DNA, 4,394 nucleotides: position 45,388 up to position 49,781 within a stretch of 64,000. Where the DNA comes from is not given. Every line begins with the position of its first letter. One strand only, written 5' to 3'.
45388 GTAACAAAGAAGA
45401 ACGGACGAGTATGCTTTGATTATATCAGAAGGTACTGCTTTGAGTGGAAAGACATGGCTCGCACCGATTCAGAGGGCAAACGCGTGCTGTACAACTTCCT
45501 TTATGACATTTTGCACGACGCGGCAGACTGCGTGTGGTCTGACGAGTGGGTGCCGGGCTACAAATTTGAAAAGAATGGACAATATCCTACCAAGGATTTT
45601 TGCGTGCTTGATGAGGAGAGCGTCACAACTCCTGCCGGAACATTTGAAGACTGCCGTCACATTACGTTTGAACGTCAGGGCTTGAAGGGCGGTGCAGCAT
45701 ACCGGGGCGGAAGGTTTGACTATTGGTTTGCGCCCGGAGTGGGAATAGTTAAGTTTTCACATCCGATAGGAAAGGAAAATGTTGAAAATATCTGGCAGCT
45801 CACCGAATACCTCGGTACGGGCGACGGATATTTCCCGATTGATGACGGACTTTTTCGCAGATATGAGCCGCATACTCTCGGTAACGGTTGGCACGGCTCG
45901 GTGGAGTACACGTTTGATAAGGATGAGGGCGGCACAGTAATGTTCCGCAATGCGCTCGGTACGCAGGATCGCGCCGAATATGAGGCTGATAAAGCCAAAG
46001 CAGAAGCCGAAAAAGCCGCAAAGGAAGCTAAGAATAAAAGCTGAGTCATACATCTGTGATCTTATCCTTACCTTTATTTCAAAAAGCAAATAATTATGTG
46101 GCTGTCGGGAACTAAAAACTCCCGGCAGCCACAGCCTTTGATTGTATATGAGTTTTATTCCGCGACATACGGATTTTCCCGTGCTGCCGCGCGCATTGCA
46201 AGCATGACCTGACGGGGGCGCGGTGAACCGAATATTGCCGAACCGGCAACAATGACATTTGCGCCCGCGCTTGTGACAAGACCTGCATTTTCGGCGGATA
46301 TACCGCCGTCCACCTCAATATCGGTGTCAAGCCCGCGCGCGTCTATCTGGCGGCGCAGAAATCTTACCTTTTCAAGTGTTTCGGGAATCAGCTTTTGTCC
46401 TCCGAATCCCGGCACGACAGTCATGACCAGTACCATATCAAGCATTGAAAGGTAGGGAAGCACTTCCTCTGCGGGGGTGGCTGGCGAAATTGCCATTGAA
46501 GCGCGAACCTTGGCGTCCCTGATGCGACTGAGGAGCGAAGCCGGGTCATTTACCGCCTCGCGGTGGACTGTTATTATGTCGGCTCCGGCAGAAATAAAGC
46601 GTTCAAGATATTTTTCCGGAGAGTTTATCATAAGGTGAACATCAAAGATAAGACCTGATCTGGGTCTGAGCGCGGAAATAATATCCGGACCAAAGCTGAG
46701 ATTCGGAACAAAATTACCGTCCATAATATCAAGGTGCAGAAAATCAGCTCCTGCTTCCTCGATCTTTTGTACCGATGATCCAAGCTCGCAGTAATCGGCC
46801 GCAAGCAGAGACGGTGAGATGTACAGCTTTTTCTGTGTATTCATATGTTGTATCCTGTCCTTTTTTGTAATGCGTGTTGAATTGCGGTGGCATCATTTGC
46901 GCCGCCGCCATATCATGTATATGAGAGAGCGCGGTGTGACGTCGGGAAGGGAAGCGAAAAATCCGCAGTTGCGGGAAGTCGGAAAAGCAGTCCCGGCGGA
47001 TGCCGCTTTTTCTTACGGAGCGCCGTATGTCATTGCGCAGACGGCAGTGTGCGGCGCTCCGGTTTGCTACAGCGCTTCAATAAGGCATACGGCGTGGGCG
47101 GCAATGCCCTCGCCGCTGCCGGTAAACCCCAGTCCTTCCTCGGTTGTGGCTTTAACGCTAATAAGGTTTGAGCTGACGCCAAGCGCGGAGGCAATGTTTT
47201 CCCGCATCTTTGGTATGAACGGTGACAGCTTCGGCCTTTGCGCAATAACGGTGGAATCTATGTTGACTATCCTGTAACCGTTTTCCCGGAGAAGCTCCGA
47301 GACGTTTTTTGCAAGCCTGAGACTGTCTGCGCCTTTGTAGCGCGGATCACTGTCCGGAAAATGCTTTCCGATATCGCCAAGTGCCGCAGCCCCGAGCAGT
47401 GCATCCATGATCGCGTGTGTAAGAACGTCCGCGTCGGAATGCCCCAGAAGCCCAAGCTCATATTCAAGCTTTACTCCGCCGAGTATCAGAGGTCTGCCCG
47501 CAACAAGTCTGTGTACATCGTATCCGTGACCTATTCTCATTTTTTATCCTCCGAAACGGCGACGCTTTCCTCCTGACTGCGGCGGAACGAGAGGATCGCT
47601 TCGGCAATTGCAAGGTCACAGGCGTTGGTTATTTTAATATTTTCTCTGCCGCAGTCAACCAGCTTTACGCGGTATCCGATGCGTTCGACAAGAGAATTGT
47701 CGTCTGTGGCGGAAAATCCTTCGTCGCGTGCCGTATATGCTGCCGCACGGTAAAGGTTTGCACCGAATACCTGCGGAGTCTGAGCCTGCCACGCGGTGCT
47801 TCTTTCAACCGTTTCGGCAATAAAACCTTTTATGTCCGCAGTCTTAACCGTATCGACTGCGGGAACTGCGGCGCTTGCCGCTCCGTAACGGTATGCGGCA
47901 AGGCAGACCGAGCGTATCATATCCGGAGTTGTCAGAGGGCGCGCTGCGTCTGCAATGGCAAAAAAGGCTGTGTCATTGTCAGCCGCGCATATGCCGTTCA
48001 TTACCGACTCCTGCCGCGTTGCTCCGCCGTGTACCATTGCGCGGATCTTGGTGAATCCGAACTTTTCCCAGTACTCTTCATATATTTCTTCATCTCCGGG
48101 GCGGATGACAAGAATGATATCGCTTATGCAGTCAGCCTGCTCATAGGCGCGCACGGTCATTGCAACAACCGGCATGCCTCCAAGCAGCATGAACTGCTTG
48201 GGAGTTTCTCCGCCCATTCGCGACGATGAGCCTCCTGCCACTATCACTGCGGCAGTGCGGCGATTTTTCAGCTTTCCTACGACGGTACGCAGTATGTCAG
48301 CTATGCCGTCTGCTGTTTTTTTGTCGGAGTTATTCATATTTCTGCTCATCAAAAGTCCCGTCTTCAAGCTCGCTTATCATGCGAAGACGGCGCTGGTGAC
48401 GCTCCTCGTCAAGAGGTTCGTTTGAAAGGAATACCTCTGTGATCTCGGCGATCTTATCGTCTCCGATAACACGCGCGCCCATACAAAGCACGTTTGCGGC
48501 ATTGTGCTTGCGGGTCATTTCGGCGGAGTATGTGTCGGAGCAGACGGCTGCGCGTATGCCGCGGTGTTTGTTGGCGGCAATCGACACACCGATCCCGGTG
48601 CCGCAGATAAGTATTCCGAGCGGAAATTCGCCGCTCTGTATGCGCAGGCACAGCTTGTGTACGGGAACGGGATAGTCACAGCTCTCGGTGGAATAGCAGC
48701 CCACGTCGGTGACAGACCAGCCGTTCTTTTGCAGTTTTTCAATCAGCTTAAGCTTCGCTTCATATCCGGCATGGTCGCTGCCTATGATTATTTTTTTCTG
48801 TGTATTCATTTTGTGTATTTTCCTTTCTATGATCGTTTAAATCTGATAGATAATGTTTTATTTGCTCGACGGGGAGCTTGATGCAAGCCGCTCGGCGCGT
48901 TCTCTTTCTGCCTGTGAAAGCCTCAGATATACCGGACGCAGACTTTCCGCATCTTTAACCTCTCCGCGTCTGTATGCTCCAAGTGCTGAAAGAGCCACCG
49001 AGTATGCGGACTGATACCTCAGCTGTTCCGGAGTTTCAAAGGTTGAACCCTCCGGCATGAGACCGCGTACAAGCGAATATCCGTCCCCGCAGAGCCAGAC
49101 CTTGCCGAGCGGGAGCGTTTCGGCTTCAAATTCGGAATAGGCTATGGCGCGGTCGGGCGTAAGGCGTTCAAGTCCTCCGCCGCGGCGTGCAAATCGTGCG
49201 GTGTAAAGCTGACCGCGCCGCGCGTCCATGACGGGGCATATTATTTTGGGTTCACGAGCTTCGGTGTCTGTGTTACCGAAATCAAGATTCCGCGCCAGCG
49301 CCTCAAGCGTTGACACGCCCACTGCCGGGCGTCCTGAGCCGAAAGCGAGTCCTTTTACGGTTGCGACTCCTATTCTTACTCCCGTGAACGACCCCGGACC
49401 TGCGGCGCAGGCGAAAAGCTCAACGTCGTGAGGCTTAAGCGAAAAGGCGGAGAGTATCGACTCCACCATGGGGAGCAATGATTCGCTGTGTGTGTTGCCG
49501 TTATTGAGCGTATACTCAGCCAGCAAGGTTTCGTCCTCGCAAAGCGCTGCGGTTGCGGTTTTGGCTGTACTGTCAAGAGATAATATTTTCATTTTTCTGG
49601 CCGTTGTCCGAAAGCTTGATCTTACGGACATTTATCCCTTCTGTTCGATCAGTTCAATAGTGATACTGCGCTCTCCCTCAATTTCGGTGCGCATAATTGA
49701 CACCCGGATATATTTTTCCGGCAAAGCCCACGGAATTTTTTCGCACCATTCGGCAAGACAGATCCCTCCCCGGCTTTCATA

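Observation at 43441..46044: Stand-alone ECF-type sigma factor fused to a ~670-aa soluble C-terminal region, with no anti-sigma gene nearby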

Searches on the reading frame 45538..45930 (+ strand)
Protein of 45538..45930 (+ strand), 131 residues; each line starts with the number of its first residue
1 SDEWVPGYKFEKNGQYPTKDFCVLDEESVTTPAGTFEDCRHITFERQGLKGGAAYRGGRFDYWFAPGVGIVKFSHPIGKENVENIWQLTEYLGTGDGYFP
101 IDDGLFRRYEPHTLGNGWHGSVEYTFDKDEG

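Call 44: search_solved_structures(query=A3, max_evalue=1, show_alignments=2)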
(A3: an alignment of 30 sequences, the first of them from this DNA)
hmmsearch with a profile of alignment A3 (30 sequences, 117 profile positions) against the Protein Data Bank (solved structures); distinct sequences matched with E-value up to 1: 3.
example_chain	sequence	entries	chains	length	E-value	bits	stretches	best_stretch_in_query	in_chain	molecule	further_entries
3fzx_A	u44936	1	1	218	0.00018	24.5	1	12-72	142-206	Putative exported protein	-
4fvs_A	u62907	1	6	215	0.00019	24.4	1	6-71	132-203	putative lipoprotein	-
1wjz_A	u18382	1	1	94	0.97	12.4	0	11-43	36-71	1700030A21Rik protein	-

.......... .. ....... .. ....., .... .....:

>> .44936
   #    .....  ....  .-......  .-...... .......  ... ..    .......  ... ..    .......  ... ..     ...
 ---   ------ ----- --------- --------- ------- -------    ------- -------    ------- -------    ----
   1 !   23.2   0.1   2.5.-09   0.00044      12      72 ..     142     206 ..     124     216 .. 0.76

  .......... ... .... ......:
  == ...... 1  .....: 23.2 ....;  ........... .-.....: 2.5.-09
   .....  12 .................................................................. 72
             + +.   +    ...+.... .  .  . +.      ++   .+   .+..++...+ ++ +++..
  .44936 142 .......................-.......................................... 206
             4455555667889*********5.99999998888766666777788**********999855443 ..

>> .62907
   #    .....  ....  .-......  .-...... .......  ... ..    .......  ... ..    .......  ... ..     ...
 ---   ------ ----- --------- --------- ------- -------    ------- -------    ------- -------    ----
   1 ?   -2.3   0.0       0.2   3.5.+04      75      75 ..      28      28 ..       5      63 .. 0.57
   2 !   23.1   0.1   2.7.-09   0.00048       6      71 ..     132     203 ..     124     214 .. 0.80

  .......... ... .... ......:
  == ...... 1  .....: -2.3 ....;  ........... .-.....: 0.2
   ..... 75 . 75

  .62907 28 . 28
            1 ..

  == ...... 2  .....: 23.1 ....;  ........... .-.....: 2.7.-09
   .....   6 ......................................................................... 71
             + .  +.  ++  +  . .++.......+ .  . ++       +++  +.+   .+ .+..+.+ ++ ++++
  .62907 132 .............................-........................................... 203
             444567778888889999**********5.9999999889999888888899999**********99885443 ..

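Call 45: search_protein_families(library=pfam, alignment_id=A3, max_evalue=0.1)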
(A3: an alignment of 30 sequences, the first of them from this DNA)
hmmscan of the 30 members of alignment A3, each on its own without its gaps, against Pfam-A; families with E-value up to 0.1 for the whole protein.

A. member 1, seq(131 aa): 2 families
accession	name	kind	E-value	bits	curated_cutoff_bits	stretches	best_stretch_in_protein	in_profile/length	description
PF21347.3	DUF3108_like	-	4.3e-06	27.2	27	1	23-72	136-183/199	DUF3108-like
PF11306.15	DUF3108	-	0.012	15.9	26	1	15-66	140-186/209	Protein of unknown function (DUF3108)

B. families by the number of members that match (of 30 scanned): 4 families
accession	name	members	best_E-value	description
PF21347.3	DUF3108_like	17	2.4e-09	DUF3108-like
PF11306.15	DUF3108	9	7.9e-05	Protein of unknown function (DUF3108)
PF24155.1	DUF7406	2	0.019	Domain of unknown function (DUF7406)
PF12978.13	DUF3862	1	0.091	Domain of Unknown Function with PDB structure (DUF3862)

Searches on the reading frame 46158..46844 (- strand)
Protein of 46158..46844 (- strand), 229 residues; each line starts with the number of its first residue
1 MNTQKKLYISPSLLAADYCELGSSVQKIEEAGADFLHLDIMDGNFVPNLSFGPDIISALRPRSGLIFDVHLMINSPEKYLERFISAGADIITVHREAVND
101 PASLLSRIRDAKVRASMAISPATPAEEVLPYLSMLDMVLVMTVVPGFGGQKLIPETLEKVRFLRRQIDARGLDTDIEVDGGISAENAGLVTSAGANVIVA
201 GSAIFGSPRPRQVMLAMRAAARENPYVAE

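Call 51: search_protein_families(library=pfam, proteins=[window:46158-46844:-], max_evalue=0.00001)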
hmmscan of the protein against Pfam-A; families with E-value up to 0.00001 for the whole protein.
window:46158-46844:- (229 aa): 1 family
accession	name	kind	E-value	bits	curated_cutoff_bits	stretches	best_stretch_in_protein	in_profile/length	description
PF00834.25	Ribul_P_3_epim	-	1.9e-70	236.7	21.1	1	9-205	2-198/198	Ribulose-phosphate 3 epimerase family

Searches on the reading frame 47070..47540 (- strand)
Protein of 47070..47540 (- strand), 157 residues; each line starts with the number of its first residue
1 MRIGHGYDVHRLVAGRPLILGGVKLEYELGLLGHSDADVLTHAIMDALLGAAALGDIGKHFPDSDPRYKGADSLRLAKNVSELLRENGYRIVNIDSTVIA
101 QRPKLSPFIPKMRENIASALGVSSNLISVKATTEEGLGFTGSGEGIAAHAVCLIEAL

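Call 51: search_protein_families(library=pfam, proteins=[window:47070-47540:-], max_evalue=0.00001)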
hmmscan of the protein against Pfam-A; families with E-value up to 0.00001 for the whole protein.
window:47070-47540:- (157 aa): 1 family
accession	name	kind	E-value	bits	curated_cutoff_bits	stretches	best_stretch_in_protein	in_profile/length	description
PF02542.21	YgbB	-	4.4e-72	241.9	26.7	1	1-155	1-155/155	YgbB family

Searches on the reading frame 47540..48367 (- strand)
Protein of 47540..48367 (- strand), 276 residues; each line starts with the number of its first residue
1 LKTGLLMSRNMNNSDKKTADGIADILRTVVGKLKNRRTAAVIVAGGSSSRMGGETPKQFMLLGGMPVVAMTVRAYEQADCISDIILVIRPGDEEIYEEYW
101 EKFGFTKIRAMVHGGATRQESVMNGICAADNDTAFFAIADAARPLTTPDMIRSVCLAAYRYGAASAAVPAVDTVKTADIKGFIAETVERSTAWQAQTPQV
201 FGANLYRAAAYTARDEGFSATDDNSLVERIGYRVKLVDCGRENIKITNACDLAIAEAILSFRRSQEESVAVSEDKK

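Call 51: search_protein_families(library=pfam, proteins=[window:47540-48367:-], max_evalue=0.00001)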
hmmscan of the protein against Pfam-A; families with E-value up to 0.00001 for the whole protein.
window:47540-48367:- (276 aa): 2 families
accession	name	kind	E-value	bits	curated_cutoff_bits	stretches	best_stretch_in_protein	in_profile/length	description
PF01128.25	IspD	-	3.5e-57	194.1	27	1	39-259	2-219/221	2-C-methyl-D-erythritol 4-phosphate cytidylyltransferase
PF12804.13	NTP_transf_3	-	2e-15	57.8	27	1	40-172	1-124/160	MobA-like NTP transferase domain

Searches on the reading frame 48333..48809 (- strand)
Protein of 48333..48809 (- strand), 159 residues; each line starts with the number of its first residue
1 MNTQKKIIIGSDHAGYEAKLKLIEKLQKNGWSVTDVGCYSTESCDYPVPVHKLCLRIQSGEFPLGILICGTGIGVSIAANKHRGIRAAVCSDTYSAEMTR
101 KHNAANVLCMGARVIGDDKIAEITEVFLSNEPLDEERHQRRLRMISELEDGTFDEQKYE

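Call 51: search_protein_families(library=pfam, proteins=[window:48333-48809:-], max_evalue=0.00001)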
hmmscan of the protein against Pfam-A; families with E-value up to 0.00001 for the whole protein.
window:48333-48809:- (159 aa): 1 family
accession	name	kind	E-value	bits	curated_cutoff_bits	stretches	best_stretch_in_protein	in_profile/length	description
PF02502.23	LacAB_rpiB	-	2.9e-55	186.5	24.7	1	7-145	1-138/138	Ribose/Galactose Isomerase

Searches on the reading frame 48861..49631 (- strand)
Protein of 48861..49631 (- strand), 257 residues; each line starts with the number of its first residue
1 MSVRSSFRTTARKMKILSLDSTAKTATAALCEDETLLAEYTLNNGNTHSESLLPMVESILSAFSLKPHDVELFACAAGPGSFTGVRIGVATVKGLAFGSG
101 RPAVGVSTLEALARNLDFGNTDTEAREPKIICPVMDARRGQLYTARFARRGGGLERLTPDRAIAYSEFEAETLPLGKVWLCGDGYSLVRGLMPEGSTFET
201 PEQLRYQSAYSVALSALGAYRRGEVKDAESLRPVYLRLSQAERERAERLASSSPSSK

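Call 51: search_protein_families(library=pfam, proteins=[window:48861-49631:-], max_evalue=0.00001)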
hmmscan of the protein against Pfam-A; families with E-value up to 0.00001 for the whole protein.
window:48861-49631:- (257 aa): 1 family
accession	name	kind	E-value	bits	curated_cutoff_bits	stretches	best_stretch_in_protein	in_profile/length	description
PF00814.31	TsaD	-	7.4e-28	98.4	24.8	1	46-168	27-147/264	tRNA N6-adenosine threonylcarbamoyltransferase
